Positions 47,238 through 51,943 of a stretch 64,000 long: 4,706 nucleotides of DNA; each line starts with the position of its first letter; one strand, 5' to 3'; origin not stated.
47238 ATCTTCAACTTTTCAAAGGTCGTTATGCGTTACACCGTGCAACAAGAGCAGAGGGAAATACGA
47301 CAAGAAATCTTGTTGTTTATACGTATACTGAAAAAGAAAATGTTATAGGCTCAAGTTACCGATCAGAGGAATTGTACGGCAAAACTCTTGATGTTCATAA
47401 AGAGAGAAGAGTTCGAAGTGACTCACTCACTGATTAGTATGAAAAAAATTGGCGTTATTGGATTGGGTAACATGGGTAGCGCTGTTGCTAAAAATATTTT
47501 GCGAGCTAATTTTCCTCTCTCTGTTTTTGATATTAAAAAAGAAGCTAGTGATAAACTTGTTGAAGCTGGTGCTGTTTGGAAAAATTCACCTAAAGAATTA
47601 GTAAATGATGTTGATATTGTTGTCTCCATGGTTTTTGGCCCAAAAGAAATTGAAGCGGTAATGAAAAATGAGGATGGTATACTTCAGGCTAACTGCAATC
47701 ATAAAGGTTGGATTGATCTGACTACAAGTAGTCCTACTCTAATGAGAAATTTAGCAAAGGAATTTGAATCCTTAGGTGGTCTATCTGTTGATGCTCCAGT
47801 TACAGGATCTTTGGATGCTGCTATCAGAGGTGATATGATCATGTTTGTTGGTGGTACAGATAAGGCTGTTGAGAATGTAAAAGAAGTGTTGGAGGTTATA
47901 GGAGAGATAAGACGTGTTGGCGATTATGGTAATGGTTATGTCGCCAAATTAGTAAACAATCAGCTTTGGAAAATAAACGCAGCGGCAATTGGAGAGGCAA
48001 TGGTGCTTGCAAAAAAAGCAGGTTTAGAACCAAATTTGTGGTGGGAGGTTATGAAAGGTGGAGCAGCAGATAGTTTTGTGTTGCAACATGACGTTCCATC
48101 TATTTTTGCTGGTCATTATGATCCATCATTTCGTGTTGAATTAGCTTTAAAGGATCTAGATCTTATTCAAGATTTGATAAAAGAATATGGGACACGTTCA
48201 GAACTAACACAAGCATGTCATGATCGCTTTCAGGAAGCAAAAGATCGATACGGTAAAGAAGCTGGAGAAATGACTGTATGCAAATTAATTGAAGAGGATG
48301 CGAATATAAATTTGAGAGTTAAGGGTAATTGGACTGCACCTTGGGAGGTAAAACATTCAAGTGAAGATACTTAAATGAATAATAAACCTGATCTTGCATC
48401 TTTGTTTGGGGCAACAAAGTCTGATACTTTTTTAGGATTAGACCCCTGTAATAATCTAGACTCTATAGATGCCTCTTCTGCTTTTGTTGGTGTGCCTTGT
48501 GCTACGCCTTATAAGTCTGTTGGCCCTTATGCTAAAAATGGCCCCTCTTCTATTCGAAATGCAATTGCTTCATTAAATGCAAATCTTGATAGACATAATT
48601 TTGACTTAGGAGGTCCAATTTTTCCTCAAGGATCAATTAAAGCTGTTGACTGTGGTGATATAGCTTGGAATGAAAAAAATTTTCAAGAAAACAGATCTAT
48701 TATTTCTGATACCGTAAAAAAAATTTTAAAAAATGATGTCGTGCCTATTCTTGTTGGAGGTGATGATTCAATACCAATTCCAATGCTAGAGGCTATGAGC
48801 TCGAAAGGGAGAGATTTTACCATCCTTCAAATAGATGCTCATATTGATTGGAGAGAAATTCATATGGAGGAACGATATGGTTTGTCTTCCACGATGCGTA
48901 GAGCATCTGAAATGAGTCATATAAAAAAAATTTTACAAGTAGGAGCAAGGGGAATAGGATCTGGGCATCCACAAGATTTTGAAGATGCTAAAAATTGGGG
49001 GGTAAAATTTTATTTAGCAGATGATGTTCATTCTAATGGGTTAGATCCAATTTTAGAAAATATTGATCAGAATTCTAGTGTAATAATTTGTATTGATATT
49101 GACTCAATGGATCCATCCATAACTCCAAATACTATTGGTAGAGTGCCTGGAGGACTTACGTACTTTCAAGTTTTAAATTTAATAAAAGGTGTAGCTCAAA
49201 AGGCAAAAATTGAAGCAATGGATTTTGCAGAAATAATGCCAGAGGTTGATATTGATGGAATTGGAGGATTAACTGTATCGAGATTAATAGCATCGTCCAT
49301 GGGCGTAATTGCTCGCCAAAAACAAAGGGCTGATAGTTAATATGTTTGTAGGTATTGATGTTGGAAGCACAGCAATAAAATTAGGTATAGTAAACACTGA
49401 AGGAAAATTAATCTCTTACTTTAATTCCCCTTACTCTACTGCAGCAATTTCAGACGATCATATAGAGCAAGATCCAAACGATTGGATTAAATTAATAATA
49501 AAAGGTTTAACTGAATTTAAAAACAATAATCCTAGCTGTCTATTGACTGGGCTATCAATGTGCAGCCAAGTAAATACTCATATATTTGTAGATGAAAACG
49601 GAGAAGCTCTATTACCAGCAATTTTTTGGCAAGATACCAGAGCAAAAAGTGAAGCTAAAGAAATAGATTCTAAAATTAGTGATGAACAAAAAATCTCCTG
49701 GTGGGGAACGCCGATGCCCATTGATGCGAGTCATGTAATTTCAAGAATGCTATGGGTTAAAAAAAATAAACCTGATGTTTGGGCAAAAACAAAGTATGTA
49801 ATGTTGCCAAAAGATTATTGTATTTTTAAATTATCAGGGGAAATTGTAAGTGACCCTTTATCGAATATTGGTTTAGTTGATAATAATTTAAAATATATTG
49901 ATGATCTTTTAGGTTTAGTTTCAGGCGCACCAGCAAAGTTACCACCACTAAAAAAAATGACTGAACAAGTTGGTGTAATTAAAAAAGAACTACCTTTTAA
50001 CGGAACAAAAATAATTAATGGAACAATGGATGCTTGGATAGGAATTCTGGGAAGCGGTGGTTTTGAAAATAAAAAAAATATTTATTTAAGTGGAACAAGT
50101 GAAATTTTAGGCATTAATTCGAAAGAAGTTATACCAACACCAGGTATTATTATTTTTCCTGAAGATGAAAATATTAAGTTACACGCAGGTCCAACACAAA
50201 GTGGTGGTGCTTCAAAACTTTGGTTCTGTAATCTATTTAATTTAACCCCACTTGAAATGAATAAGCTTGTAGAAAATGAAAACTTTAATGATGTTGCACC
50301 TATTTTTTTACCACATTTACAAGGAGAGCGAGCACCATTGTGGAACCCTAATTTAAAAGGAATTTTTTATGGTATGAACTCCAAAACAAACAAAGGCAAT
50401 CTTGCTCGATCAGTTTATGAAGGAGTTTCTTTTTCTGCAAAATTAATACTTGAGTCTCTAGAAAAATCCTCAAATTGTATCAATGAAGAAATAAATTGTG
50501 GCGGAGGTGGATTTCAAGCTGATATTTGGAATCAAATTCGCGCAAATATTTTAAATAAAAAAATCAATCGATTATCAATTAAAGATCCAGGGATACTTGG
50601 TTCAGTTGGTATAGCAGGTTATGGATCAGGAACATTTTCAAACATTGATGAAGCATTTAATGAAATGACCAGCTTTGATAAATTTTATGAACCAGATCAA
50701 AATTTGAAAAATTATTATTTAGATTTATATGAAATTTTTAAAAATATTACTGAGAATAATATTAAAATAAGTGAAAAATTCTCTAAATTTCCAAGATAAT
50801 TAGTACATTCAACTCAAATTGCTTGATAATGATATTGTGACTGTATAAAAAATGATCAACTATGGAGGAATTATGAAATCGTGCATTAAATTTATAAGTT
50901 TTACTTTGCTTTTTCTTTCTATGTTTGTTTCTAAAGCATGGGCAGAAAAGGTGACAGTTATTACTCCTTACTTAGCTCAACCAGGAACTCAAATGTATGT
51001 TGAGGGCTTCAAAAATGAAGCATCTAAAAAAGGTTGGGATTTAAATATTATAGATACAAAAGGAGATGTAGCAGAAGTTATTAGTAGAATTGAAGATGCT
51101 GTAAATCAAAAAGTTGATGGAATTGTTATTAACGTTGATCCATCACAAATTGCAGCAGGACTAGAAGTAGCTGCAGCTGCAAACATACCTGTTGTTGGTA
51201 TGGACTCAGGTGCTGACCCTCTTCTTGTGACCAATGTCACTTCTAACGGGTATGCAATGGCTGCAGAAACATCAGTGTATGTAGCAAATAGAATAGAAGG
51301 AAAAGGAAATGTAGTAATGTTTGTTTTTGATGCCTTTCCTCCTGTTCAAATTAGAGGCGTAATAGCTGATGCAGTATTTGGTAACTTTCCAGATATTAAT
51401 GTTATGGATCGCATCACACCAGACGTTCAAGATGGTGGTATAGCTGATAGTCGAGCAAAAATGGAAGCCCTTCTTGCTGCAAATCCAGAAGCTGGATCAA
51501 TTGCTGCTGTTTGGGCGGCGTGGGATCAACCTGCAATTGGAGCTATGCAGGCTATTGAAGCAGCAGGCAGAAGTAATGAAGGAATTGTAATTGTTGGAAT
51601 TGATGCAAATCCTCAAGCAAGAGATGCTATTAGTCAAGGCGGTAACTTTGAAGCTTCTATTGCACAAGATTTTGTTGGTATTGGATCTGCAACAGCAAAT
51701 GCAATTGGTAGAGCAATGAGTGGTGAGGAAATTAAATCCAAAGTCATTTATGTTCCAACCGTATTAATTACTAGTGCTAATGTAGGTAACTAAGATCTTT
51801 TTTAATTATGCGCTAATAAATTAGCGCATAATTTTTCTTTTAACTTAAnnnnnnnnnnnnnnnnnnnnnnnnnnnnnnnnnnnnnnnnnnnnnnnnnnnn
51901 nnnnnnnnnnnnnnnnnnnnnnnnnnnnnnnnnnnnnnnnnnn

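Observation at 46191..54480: ~8-kb gene cassette inserted at the 3' end of the hydrolase gene, flanked by a ~165-nt direct repeat whose distal copy is a decayed gene fragment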

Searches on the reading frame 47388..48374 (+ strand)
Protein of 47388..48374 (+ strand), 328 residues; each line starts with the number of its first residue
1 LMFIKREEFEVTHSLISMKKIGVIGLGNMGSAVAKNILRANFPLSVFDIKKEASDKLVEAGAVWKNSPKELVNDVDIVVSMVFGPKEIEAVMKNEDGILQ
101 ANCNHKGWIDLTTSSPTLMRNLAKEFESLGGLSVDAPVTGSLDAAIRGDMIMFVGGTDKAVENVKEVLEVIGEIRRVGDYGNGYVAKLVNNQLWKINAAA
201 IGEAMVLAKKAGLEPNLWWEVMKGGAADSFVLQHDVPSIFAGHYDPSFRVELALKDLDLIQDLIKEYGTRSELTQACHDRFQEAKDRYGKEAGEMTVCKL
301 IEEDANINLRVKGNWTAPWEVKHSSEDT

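Call 6: search_protein_families(library=pfam, proteins=[window:47388-48374:+])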
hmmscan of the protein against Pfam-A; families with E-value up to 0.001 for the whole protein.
window:47388-48374:+ (328 aa): 5 families
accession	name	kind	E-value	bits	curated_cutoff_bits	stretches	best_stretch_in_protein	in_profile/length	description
PF03446.21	NAD_binding_2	-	8e-40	136.9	21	1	20-173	1-154/161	NAD binding domain of 6-phosphogluconate dehydrogenase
PF14833.11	NAD_binding_11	-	8.3e-29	100.8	30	1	181-300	1-121/122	NAD-binding of NADP-dependent 3-hydroxyisobutyrate dehydrogenase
PF02826.25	2-Hacid_dh_C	-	2.3e-07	30.8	25.1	1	11-88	29-105/178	D-isomer specific 2-hydroxyacid dehydrogenase, NAD binding domain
PF03807.23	F420_oxidored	-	1.9e-06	28.8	21.6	1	20-95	1-79/94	NADP oxidoreductase coenzyme F420-dependent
PF02737.24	3HCDH_N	-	0.0001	22.7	22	1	20-60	1-41/180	3-hydroxyacyl-CoA dehydrogenase, NAD binding domain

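Call 43: search_protein_families(library=ncbifam, proteins=[window:47388-48374:+], max_evalue=0.00001)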
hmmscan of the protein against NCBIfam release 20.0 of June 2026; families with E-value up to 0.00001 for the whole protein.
window:47388-48374:+ (328 aa): 11 families
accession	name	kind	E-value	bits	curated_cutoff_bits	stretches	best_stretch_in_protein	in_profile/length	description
NF008592.0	PRK11559.1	equivalog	8.9e-56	189.3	397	1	18-308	2-293/296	2-hydroxy-3-oxopropionate reductase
TIGR01505.1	tartro_sem_red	equivalog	2.6e-54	184.4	340.75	1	20-285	1-267/291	2-hydroxy-3-oxopropionate reductase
TIGR01692.1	HIBADH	equivalog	2.6e-48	164.8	291.6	1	24-286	2-272/288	3-hydroxyisobutyrate dehydrogenase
NF043037.1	ThreonDh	equivalog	1.4e-47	162.6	350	1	19-289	3-276/297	L-threonate dehydrogenase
NF012005.0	PRK15461.1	equivalog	1.2e-42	146.1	348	1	18-287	1-272/298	sulfolactaldehyde 3-reductase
NF011633.0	PRK15059.1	equivalog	1.8e-37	129.1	451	1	20-306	2-288/292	2-hydroxy-3-oxopropionate reductase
NF007161.0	PRK09599.1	subfamily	9.3e-14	51.3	271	1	20-209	2-195/302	NADP-dependent phosphogluconate dehydrogenase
TIGR00872.1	gnd_rel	equivalog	2.2e-10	40.2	297.2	1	19-212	2-196/299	phosphogluconate dehydrogenase (NAD(+)-dependent, decarboxylating)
NF006765.0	PRK09287.1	equivalog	1.3e-09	37.5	413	1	18-210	3-206/476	NADP-dependent phosphogluconate dehydrogenase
TIGR00873.1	gnd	equivalog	5.7e-07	28.7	426.7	1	20-210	1-202/467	decarboxylating NADP(+)-dependent phosphogluconate dehydrogenase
TIGR00112.1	proC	equivalog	8e-06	25.7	196.75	0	21-97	1-81/263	pyrroline-5-carboxylate reductase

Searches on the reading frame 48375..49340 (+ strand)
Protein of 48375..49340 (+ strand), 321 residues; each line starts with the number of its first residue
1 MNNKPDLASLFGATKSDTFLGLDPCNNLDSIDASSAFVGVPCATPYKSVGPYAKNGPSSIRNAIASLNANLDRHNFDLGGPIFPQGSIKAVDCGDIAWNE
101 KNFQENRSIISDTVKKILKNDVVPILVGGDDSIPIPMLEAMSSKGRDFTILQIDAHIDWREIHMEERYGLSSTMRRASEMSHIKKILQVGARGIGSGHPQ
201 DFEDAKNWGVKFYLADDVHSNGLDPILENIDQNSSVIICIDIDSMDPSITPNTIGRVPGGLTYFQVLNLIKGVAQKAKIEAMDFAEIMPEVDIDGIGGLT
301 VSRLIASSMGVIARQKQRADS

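Call 6: search_protein_families(library=pfam, proteins=[window:48375-49340:+])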
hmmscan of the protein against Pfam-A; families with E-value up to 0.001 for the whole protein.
window:48375-49340:+ (321 aa): 1 family
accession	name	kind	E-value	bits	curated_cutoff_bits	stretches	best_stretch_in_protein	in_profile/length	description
PF00491.26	Arginase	-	1e-51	176.5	22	1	35-307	3-276/280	Arginase family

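Call 21: find_encoding_contigs(protein=window:48375-49340:+, flank=10000, max_places=10)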
Protein window:48375-49340:+ (321 aa): no gene with exactly this product is on record in the collection.

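Call 43: search_protein_families(library=ncbifam, proteins=[window:48375-49340:+], max_evalue=0.00001)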
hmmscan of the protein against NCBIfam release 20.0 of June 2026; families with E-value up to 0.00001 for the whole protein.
window:48375-49340:+ (321 aa): 5 families
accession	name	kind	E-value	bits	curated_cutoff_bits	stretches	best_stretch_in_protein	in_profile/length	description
NF002564.0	PRK02190.1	subfamily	2.1e-35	122.4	302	1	29-317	29-306/307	agmatinase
TIGR01230.1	agmatinase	equivalog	2.4e-35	122.5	174.3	1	31-309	11-273/275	agmatinase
TIGR01227.1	hutG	equivalog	8.6e-29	100.7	229.15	1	29-306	31-303/307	formimidoylglutamase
TIGR01229.1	rocF_arginase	equivalog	6.6e-20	71.6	227.6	1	99-294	61-278/300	arginase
NF010347.0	PRK13775.1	equivalog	3.4e-06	26.6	381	1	50-295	61-310/331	formimidoylglutamase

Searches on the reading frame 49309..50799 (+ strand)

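Call 6: search_protein_families(library=pfam, proteins=[window:49309-50799:+])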
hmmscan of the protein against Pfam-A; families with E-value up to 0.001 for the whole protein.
window:49309-50799:+ (496 aa): 2 families
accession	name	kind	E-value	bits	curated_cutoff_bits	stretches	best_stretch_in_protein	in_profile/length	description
PF00370.27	FGGY_N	-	6e-32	111.6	28.8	1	12-247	1-244/245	FGGY family of carbohydrate kinases, N-terminal domain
PF02782.22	FGGY_C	-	5.6e-24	85.5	27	1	329-438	87-196/198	FGGY family of carbohydrate kinases, C-terminal domain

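Call 43: search_protein_families(library=ncbifam, proteins=[window:49342-50799:+], max_evalue=0.00001)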
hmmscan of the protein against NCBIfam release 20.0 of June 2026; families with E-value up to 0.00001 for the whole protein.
window:49342-50799:+ (485 aa): 11 families
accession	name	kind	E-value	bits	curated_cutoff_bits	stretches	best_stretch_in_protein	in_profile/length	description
TIGR01312.1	XylB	equivalog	6.2e-74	249.3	380.25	1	3-469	1-479/481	xylulokinase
TIGR01314.1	gntK_FGGY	equivalog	1.7e-40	139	648.55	1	2-475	2-495/505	gluconokinase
NF011601.0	PRK15027.1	equivalog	4.7e-34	117.6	912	1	1-470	1-476/484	xylulokinase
TIGR01311.1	glycerol_kin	equivalog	2.2e-30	105.5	590.35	1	3-454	4-475/496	glycerol kinase GlpK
NF008187.0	PRK10939.1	equivalog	1.7e-28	99.6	528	2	347-477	377-507/521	autoinducer-2 kinase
NF003154.0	PRK04123.1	equivalog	1.1e-27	97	428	1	305-475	368-539/554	ribulokinase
TIGR02628.1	fuculo_kin_coli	equivalog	2.3e-27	96.1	470.9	2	340-451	353-464/465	L-fuculokinase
NF000756.0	PRK00047.1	subfamily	1.6e-25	89.4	498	1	3-456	8-478/502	glycerol kinase GlpK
TIGR01315.1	5C_CHO_kinase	subfamily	2.1e-22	79.5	408.7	2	322-473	383-537/541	FGGY family pentulose kinase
TIGR01234.1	L-ribulokinase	equivalog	2.4e-16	59.6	583.25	1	311-471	367-528/536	ribulokinase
TIGR02627.1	rhamnulo_kin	equivalog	3.3e-09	35.8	527.95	0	44-263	46-264/454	rhamnulokinase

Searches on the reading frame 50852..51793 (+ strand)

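Call 6: search_protein_families(library=pfam, proteins=[window:50852-51793:+])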
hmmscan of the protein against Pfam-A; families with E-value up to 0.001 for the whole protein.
window:50852-51793:+ (313 aa): 3 families
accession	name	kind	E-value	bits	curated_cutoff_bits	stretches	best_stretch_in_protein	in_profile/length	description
PF13407.12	Peripla_BP_4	-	5e-38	131.5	35.1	1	36-293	3-258/258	Periplasmic binding protein domain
PF00532.27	Peripla_BP_1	-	1.9e-08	34.6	22.2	1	32-289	2-253/281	Periplasmic binding proteins and sugar binding domain of LacI family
PF13377.12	Peripla_BP_3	-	9.9e-06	26.2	26.5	1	201-306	59-162/167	Periplasmic binding protein-like domain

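Call 43: search_protein_families(library=ncbifam, proteins=[window:50852-51793:+], max_evalue=0.00001)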
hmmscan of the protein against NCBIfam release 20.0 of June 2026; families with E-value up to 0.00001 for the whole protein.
window:50852-51793:+ (313 aa): 6 families
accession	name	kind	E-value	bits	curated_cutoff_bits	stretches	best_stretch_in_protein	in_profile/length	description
NF007936.0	PRK10653.1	equivalog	7.7e-20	71.4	337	1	8-298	3-286/295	ribose ABC transporter substrate-binding protein RbsB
NF041827.1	YtfQ_transport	equivalog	4.9e-14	52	510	1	54-270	48-268/320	galactofuranose ABC transporter, galactofuranose-binding protein YtfQ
NF007254.0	PRK09701.1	equivalog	8.4e-14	51.4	335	1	209-285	212-283/311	D-allose transporter substrate-binding protein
NF040907.2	ChvE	equivalog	2.6e-09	36.8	460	0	199-295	182-280/324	multiple monosaccharide ABC transporter substrate-binding protein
NF052284.1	rhzpin_SBP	equivalog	6.3e-09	35.4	420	1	72-124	43-96/289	rhizopine catabolism ABC transporter substrate-binding protein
NF007075.0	PRK09526.1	subfamily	6.2e-08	31.9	340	0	32-122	64-155/358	LacI family DNA-binding transcriptional regulator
